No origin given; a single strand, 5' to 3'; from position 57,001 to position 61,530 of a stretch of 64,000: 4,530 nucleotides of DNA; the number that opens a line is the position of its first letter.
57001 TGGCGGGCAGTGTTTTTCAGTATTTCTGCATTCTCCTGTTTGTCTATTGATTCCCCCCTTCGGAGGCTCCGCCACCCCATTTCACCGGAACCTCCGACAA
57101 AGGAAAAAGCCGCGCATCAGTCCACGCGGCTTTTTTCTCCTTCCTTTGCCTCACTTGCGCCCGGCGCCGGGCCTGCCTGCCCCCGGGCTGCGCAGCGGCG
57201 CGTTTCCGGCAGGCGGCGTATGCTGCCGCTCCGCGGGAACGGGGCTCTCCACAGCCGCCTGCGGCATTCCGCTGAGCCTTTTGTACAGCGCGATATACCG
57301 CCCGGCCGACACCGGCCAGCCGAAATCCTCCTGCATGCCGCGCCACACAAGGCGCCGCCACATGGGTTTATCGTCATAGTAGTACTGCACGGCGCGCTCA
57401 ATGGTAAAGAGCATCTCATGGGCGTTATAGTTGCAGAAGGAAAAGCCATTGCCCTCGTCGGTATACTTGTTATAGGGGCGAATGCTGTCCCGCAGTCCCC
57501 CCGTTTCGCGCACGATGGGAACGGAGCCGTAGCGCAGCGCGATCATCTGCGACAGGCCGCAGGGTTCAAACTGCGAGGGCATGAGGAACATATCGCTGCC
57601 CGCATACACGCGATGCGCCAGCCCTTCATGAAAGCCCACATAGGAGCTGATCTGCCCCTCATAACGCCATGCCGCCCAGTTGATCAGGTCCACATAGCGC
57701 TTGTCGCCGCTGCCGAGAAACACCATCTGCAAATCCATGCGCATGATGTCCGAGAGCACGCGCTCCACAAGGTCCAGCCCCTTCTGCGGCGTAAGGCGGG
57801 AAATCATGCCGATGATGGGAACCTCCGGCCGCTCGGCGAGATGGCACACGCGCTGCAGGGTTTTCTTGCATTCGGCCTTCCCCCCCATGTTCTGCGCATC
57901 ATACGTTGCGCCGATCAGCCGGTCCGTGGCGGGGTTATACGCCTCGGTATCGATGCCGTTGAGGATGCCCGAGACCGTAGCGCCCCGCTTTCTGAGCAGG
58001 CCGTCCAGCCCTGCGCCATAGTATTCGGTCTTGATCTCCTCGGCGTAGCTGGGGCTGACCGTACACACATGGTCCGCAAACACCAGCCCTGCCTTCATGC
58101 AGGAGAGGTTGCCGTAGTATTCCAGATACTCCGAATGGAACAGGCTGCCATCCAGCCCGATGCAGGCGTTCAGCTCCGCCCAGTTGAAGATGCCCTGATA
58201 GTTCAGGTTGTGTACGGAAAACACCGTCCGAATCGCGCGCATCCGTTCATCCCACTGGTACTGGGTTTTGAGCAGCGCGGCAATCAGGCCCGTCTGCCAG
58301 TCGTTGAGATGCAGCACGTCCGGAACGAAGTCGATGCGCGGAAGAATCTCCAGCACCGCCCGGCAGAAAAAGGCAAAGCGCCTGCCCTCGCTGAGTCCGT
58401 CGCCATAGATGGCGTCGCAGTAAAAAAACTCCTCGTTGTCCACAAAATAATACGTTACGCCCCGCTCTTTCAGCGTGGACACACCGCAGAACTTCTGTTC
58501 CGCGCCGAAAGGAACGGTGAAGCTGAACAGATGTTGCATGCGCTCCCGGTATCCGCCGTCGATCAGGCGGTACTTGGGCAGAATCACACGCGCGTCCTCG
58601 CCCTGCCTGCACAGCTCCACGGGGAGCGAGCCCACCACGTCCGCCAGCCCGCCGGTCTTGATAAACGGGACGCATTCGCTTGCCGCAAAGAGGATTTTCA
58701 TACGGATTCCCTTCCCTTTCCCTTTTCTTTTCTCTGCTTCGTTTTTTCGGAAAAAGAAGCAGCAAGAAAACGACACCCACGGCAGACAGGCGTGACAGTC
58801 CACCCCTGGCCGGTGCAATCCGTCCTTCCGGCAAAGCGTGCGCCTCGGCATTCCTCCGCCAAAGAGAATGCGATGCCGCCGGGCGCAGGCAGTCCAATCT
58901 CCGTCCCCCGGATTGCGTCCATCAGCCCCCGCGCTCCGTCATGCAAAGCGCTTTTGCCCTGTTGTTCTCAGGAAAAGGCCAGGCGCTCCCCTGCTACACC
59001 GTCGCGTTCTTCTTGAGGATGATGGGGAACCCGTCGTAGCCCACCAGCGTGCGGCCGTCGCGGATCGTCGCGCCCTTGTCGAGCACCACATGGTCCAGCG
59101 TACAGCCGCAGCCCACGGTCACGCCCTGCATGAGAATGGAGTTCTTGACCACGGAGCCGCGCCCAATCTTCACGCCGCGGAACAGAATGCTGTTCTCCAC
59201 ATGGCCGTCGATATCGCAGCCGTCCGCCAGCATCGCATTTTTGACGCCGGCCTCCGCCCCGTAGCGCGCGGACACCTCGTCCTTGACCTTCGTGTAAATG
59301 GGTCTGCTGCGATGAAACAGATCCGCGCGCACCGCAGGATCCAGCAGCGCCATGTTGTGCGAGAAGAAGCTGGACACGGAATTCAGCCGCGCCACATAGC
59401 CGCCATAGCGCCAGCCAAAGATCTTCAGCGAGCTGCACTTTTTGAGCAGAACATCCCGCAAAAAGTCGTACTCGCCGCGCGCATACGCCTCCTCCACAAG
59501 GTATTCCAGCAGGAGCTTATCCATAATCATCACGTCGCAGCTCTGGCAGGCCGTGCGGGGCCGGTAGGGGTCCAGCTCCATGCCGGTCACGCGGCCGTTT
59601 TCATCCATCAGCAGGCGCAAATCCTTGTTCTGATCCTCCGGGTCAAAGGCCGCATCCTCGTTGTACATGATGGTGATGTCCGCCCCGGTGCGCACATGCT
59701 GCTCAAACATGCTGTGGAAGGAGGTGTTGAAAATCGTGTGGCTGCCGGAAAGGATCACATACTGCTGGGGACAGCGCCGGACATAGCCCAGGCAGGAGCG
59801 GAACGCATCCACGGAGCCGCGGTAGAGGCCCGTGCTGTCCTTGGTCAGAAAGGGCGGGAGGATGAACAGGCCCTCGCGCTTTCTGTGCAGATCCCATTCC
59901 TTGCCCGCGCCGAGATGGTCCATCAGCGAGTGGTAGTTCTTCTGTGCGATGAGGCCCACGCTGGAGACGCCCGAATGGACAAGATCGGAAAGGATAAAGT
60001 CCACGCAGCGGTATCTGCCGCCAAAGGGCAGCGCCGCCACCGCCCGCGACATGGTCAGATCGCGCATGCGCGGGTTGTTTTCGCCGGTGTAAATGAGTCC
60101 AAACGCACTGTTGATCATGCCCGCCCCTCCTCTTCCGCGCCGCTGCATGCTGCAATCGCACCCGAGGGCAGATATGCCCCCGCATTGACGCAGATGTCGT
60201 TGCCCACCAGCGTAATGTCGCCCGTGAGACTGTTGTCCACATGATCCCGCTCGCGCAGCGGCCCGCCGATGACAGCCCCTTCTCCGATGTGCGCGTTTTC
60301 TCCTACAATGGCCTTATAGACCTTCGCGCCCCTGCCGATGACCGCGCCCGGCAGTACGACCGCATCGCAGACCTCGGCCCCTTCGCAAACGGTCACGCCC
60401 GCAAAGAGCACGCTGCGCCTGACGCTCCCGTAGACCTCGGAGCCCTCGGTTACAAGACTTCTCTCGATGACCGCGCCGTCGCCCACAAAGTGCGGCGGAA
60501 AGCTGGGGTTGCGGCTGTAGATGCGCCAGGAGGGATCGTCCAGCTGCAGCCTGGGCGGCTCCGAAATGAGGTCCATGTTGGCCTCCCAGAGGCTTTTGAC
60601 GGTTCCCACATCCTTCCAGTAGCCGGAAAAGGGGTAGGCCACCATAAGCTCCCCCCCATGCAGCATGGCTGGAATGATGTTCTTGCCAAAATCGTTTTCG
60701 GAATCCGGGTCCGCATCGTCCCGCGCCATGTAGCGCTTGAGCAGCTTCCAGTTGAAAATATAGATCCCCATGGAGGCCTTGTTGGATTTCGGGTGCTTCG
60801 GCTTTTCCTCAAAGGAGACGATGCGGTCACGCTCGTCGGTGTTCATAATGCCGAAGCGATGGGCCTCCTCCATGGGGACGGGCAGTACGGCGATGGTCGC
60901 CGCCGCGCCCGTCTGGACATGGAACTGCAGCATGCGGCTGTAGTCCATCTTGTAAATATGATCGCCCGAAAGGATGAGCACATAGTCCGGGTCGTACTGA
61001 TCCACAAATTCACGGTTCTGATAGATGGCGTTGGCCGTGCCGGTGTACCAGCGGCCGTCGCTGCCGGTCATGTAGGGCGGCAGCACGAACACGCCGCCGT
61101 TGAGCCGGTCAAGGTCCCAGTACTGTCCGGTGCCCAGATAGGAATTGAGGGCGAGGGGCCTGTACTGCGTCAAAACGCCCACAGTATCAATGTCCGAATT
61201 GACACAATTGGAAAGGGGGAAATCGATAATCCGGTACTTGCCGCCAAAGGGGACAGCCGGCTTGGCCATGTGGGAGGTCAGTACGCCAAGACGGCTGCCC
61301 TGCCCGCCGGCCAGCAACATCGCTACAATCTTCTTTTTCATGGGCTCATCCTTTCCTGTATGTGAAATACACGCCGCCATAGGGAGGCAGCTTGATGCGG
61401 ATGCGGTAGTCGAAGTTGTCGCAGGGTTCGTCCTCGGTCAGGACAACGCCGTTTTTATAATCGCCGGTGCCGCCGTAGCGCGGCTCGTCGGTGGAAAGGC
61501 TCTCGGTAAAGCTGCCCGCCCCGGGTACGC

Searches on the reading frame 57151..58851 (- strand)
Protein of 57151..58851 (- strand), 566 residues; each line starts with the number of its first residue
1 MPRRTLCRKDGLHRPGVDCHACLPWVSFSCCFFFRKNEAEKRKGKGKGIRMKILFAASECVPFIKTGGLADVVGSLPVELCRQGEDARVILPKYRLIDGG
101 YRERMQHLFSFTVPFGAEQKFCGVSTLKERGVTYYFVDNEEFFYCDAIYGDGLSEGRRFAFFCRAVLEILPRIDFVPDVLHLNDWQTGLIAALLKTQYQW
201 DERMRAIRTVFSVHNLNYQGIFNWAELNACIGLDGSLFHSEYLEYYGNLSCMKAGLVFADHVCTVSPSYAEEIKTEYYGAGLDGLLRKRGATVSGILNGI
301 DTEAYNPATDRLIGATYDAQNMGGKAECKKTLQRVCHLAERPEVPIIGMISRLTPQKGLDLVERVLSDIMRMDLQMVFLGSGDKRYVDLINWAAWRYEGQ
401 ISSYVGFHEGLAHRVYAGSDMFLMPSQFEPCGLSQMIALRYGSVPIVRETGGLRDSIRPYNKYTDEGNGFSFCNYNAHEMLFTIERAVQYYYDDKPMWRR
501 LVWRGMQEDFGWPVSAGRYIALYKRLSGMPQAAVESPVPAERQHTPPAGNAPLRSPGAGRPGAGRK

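Call 31: search_protein_families(library=pfam, proteins=[window:57151-58851:-], max_evalue=0.00001)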
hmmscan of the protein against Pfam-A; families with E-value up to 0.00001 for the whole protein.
window:57151-58851:- (566 aa): 4 families
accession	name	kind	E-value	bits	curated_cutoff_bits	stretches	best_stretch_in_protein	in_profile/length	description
PF08323.17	Glyco_transf_5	-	2.9e-82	276.4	22.7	1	52-288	1-239/239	Starch synthase catalytic domain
PF00534.26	Glycos_transf_1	-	1.1e-11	45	26.4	1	341-487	12-155/172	Glycosyl transferases group 1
PF13692.12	Glyco_trans_1_4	-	5.5e-09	36.9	27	1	345-480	2-132/142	Glycosyl transferases group 1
PF13579.12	Glyco_trans_4_4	-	1.6e-07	32.2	29.7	1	67-274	1-143/158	Glycosyl transferase 4-like domain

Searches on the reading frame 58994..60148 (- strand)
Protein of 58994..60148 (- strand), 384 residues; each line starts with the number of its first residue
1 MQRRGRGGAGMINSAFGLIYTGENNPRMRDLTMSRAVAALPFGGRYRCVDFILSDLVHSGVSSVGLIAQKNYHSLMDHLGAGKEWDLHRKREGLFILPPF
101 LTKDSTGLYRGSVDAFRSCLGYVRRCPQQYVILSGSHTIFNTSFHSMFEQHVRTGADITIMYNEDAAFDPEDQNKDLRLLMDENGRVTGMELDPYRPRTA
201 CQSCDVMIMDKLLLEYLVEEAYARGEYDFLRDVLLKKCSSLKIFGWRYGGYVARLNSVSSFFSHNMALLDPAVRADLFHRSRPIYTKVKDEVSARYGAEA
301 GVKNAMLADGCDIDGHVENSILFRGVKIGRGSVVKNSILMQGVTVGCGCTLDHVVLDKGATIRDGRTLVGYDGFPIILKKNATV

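Call 31: search_protein_families(library=pfam, proteins=[window:58994-60148:-], max_evalue=0.00001)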
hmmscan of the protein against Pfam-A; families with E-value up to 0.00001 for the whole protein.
window:58994-60148:- (384 aa): 3 families
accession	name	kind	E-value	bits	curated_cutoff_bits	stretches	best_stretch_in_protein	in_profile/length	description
PF24894.1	Hexapep_GlmU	-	9.5e-15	55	23.3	1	297-372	11-86/104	GlmU-like, C-terminal hexapeptide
PF00483.29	NTP_transferase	-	7e-11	42.6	21.2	1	25-162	10-135/245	Nucleotidyl transferase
PF25084.1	LbH_EIF2B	-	3.1e-08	34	54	1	304-366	21-85/105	EIF2B subunit epsilon LbH domain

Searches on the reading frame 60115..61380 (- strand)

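Call 31: search_protein_families(library=pfam, proteins=[window:60115-61380:-], max_evalue=0.00001)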
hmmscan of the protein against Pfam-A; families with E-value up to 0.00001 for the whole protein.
window:60115-61380:- (421 aa): 2 families
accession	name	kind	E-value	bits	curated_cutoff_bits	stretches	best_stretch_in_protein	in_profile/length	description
PF00483.29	NTP_transferase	-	8.1e-70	235.6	21.2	1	20-272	2-243/245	Nucleotidyl transferase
PF24894.1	Hexapep_GlmU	-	6.3e-15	55.6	23.3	1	304-375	15-87/104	GlmU-like, C-terminal hexapeptide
